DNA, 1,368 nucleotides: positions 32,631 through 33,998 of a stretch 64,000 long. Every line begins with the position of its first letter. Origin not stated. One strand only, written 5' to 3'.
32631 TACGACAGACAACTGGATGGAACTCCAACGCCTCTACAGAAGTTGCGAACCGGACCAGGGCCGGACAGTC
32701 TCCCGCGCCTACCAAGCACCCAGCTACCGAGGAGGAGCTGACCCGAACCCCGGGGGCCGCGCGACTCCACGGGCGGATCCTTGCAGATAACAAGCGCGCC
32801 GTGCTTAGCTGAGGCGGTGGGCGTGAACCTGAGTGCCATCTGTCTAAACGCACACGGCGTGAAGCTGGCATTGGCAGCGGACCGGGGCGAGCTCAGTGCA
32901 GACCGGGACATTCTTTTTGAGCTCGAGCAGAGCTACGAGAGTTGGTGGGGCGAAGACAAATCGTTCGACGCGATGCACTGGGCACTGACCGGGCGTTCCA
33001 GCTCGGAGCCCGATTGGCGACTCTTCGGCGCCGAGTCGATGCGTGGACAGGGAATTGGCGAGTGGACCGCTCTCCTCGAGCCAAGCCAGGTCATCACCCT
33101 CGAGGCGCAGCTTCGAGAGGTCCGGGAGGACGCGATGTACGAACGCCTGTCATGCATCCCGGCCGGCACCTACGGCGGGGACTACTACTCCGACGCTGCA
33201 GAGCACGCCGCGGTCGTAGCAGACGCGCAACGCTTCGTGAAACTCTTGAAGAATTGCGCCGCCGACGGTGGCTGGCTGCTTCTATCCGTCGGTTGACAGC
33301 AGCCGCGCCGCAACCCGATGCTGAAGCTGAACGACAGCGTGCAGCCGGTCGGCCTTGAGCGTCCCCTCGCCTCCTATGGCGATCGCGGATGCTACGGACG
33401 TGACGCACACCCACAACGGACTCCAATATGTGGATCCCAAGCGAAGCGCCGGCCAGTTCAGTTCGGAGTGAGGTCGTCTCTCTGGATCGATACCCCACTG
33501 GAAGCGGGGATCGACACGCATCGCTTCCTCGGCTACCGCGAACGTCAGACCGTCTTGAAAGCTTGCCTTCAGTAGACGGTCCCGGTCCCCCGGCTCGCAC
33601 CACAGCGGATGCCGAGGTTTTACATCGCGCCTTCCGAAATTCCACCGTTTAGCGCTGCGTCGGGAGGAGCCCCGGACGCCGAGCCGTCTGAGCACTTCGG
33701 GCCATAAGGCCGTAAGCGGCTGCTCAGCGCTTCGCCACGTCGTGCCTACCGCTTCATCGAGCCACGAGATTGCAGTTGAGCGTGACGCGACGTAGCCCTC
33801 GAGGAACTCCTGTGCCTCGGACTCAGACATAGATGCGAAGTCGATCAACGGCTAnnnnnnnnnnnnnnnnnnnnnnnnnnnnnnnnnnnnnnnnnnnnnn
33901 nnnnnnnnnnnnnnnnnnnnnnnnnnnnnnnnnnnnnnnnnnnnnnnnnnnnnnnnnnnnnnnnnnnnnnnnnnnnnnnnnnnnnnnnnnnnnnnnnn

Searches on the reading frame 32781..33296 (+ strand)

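Call 15: search_protein_families(library=pfam, proteins=[window:32781-33296:+], max_evalue=0.01)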
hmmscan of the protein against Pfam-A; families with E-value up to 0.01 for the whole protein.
window:32781-33296:+ (171 aa): 1 family
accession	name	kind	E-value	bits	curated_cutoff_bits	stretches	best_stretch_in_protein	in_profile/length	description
PF08974.15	DUF1877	-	0.0013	19.4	22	1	59-132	46-123/163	Domain of unknown function (DUF1877)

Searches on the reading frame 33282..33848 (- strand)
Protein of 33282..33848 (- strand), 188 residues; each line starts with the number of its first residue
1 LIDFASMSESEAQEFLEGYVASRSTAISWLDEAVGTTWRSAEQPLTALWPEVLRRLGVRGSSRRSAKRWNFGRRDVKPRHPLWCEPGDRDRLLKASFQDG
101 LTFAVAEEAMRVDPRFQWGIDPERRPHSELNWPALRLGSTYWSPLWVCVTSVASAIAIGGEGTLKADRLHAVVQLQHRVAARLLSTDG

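Call 5: search_protein_families(library=pfam, proteins=[window:33282-33848:-], max_evalue=1)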
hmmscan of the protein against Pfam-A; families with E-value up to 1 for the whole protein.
window:33282-33848:- (188 aa): 0 families

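Call 6: search_protein_families(library=ncbifam, proteins=[window:33282-33848:-], max_evalue=1)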
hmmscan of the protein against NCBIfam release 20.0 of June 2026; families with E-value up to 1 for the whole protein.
window:33282-33848:- (188 aa): 0 families

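Call 47: search_protein_families(library=pfam, proteins=[window:33285-33830:-], max_evalue=1)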
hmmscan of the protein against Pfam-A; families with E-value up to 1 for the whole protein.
seq(182 aa): 0 families
